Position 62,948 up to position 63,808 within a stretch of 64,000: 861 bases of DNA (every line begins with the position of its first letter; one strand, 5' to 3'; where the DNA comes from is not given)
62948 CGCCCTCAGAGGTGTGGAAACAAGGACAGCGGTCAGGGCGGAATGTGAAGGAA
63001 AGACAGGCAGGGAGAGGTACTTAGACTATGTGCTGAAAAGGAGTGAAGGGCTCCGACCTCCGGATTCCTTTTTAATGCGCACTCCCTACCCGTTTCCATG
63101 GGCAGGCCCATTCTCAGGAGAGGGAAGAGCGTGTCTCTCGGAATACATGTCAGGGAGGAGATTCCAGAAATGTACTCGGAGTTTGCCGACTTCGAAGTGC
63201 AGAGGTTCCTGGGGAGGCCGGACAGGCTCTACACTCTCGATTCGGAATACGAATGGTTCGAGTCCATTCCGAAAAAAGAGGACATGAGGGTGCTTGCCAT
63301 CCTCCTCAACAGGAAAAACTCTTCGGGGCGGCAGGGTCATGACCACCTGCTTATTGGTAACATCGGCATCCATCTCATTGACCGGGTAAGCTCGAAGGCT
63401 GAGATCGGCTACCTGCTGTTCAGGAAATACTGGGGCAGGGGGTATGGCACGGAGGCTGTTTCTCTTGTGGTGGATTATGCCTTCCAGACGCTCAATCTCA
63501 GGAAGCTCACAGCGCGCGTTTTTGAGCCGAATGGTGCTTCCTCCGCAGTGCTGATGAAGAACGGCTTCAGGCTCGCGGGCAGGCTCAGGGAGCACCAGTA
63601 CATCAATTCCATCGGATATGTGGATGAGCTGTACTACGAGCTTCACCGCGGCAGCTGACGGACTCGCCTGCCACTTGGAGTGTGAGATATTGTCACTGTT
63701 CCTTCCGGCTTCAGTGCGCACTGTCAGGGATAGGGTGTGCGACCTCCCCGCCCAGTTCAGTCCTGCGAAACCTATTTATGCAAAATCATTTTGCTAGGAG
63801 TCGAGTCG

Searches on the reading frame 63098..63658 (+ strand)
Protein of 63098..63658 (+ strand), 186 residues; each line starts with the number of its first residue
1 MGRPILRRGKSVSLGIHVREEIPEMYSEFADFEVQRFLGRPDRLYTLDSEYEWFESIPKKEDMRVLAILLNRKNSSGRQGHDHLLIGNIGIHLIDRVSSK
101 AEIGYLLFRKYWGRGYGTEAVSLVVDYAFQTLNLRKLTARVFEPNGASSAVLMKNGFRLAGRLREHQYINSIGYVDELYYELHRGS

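Call 41: find_encoding_contigs(protein=window:63098-63658:+, flank=10000, max_places=4)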
Protein window:63098-63658:+ (186 aa): 5 contigs read that carry it; 4 places shown.
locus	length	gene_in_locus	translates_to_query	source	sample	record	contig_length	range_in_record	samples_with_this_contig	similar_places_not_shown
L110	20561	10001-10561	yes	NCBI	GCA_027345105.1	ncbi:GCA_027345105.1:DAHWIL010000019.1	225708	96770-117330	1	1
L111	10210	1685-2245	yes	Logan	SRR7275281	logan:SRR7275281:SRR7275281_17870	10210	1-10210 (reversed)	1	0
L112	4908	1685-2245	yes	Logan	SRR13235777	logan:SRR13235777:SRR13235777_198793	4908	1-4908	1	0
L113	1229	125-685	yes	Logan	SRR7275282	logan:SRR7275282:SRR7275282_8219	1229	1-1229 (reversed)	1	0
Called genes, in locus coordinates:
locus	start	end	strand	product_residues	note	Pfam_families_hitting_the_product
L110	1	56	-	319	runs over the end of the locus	PF00924:MS_channel_2nd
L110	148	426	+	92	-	-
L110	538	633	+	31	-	-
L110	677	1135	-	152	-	-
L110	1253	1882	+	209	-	-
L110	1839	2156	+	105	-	PF14947:HTH_45, PF22665:WHD_DUF6293 (weak), PF14277:DUF4364 (weak)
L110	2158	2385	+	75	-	-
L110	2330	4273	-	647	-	PF01702:TGT, PF14810:TGT_C2, PF01472:PUA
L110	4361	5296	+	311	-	PF01370:Epimerase (weak)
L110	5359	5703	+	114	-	-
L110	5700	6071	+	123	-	PF01981:PTH2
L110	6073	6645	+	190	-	PF01949:Endo_dU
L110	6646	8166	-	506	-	PF00171:Aldedh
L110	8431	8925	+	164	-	PF01980:TrmO_N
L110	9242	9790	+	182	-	PF13302:Acetyltransf_3, PF13420:Acetyltransf_4, PF00583:Acetyltransf_1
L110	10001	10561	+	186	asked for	PF13302:Acetyltransf_3, PF00583:Acetyltransf_1, PF13420:Acetyltransf_4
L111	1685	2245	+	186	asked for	PF13302:Acetyltransf_3, PF00583:Acetyltransf_1, PF13420:Acetyltransf_4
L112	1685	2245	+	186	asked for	PF13302:Acetyltransf_3, PF00583:Acetyltransf_1, PF13420:Acetyltransf_4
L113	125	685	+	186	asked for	PF13302:Acetyltransf_3, PF00583:Acetyltransf_1, PF13420:Acetyltransf_4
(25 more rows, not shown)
